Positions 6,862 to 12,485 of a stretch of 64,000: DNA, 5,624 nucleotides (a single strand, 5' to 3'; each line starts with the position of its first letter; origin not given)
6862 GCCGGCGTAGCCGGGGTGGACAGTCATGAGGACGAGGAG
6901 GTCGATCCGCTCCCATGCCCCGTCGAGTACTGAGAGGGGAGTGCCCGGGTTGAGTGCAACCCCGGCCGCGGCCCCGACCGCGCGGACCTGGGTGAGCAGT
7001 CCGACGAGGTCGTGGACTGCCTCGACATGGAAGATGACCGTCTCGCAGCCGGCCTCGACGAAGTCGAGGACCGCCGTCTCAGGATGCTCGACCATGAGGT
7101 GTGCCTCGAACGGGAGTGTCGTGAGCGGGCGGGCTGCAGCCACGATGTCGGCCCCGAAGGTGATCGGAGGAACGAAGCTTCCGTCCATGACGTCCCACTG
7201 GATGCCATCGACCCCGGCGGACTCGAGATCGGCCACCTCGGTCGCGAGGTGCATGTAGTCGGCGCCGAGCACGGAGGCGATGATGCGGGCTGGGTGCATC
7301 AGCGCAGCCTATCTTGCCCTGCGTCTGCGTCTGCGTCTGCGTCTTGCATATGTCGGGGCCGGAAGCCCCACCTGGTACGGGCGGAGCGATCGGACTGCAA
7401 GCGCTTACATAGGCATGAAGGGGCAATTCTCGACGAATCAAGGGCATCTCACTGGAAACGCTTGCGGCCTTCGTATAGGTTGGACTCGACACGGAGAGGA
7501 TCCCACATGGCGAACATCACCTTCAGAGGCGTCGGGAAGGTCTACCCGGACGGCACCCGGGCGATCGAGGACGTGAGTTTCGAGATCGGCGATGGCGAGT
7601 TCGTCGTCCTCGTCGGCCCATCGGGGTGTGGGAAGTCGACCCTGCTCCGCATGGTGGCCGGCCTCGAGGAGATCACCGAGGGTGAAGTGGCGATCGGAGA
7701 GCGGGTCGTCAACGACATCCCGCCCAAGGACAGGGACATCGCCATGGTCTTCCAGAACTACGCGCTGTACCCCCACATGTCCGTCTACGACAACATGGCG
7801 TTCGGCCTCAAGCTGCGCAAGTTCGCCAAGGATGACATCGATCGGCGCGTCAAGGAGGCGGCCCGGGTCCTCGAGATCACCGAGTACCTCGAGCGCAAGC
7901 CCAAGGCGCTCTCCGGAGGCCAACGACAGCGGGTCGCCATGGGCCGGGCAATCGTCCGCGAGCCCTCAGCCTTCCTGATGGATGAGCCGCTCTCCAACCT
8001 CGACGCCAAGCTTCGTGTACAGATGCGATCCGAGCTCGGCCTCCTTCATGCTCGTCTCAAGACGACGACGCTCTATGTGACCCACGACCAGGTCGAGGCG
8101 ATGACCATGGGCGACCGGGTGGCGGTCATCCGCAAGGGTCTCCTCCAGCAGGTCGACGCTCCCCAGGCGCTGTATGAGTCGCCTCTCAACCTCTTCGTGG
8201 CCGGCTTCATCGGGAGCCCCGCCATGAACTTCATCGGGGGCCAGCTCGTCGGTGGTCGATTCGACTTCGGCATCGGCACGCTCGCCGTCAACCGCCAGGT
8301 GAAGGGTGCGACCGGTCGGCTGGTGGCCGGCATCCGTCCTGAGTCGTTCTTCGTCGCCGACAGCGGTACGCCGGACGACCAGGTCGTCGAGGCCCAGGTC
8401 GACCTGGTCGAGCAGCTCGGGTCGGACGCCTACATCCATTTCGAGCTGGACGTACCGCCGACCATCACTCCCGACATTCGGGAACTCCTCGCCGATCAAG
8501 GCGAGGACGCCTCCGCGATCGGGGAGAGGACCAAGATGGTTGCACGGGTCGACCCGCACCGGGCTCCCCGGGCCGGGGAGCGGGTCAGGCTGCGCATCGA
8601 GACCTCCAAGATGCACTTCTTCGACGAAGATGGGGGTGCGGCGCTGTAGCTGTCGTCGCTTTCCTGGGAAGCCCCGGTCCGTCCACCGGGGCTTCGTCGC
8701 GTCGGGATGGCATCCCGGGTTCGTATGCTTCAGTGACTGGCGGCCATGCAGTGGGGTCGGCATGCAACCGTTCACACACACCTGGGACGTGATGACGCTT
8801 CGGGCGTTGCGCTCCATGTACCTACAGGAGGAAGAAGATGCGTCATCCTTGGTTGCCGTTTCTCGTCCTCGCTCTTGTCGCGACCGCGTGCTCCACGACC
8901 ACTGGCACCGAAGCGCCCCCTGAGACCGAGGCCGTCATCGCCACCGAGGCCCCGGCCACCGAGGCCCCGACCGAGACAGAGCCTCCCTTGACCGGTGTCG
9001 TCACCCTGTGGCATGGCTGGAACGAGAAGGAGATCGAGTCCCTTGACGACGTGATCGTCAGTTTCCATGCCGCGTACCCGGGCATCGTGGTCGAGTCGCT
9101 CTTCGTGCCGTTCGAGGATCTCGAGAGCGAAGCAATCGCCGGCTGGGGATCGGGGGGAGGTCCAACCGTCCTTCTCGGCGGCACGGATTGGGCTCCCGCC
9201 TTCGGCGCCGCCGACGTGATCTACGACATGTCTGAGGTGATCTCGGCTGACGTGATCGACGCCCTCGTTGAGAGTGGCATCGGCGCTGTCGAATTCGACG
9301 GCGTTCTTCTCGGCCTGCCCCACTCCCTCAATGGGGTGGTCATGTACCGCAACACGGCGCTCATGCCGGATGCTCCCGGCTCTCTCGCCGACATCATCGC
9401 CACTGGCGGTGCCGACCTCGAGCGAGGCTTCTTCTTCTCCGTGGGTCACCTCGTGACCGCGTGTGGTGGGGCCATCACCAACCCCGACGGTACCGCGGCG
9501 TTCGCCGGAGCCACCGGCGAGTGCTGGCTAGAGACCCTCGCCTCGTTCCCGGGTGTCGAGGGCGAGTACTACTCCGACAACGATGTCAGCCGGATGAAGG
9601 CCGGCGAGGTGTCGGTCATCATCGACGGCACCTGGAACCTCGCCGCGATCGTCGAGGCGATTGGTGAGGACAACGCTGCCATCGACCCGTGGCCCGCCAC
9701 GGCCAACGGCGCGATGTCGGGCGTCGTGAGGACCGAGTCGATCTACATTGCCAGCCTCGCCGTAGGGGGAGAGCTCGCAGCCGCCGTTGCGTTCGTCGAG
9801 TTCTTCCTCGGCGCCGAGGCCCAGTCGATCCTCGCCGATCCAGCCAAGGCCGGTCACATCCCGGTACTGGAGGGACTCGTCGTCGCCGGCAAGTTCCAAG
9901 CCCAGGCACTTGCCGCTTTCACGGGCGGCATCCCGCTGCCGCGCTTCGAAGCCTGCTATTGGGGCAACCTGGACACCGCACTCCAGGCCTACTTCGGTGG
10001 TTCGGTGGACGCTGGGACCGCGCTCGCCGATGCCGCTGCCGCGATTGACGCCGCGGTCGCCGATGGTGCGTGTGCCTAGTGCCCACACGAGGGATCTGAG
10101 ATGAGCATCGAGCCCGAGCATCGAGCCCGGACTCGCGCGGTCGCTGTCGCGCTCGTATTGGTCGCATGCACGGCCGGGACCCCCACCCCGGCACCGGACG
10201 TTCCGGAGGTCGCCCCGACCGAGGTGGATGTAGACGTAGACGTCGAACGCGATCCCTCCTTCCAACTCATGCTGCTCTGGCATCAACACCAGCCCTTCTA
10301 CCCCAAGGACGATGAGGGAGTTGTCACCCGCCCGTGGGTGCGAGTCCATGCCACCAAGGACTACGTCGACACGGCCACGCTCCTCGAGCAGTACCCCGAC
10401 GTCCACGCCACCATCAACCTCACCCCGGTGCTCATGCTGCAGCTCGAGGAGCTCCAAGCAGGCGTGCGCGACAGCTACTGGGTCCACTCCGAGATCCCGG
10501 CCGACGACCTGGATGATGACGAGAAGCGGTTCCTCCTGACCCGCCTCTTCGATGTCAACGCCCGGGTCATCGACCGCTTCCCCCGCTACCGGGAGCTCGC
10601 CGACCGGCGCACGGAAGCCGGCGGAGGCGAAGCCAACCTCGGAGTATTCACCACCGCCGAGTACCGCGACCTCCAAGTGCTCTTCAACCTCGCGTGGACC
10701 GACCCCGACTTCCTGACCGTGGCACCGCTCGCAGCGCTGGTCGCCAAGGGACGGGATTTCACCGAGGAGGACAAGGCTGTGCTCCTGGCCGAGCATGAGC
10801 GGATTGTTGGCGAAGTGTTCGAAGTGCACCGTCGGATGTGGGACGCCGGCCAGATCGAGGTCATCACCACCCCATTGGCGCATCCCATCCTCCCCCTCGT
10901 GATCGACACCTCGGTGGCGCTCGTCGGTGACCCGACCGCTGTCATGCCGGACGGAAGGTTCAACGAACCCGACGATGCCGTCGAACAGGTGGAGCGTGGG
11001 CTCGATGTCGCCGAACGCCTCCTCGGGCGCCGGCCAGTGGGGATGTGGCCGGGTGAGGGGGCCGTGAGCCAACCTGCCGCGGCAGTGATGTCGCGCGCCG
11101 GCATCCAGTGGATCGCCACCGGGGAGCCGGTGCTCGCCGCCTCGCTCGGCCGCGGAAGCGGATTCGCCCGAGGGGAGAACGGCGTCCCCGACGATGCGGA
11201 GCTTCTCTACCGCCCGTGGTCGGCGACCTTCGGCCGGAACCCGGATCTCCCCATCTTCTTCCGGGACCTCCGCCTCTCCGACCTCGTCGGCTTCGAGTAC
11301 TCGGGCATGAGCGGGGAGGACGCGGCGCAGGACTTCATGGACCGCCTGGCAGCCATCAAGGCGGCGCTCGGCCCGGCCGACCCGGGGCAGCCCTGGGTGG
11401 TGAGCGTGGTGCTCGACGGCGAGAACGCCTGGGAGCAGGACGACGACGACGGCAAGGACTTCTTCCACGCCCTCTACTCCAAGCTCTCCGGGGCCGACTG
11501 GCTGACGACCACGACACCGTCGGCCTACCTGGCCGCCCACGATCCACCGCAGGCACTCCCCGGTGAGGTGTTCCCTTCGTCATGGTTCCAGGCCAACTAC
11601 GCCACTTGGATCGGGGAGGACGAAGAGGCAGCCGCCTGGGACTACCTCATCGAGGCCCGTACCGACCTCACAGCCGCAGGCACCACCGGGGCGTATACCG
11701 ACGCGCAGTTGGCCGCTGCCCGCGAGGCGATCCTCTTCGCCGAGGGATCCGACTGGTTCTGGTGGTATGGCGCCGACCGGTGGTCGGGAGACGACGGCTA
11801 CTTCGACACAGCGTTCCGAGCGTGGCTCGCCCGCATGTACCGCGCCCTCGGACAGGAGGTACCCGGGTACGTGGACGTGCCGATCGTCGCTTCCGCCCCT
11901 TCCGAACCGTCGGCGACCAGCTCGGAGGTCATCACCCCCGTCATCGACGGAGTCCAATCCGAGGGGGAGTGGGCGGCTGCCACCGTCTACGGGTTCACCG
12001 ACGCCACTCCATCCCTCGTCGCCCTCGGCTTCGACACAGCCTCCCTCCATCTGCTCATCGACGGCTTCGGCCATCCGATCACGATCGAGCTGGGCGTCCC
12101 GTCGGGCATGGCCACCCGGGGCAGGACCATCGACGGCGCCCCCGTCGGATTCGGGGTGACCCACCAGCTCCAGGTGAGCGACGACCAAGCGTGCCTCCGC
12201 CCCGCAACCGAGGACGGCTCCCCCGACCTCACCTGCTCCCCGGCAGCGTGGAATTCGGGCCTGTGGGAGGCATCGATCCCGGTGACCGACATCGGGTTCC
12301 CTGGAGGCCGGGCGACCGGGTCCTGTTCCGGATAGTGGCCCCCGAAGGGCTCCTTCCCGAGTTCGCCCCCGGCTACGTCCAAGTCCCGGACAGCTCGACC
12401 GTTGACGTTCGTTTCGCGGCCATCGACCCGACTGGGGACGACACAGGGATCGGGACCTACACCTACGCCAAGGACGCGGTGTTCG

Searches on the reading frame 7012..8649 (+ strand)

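Call 8: search_protein_families(library=pfam, proteins=[window:7012-8649:+], max_evalue=0.0001)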
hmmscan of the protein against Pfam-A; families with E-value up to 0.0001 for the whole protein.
window:7012-8649:+ (545 aa): 3 families
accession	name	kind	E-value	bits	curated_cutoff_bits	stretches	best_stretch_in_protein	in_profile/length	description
PF00005.33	ABC_tran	-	7e-32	111.3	25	1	186-327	2-136/137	ABC transporter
PF08402.16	TOBE_2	-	3.2e-08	34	21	0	440-481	2-40/76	TOBE domain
PF17912.7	OB_MalK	-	7.1e-07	30.4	27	1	401-446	1-53/53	MalK OB fold domain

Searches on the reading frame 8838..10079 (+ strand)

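Call 8: search_protein_families(library=pfam, proteins=[window:8838-10079:+], max_evalue=0.0001)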
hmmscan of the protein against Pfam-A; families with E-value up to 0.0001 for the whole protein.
window:8838-10079:+ (413 aa): 2 families
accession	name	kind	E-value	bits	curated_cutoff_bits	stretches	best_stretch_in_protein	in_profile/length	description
PF13416.11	SBP_bac_8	-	6.5e-18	65.9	27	1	74-356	4-274/279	Bacterial extracellular solute-binding protein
PF01547.30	SBP_bac_1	-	5.6e-09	36.9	26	1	68-329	9-306/307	Bacterial extracellular solute-binding protein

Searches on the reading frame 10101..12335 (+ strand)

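Call 8: search_protein_families(library=pfam, proteins=[window:10101-12335:+], max_evalue=0.0001)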
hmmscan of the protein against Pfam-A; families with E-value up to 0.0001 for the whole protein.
window:10101-12335:+ (744 aa): 1 family
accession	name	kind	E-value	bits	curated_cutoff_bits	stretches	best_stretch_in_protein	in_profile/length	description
PF03065.20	Glyco_hydro_57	-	5.7e-53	180.5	21.2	1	58-484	2-286/291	Glycosyl hydrolase family 57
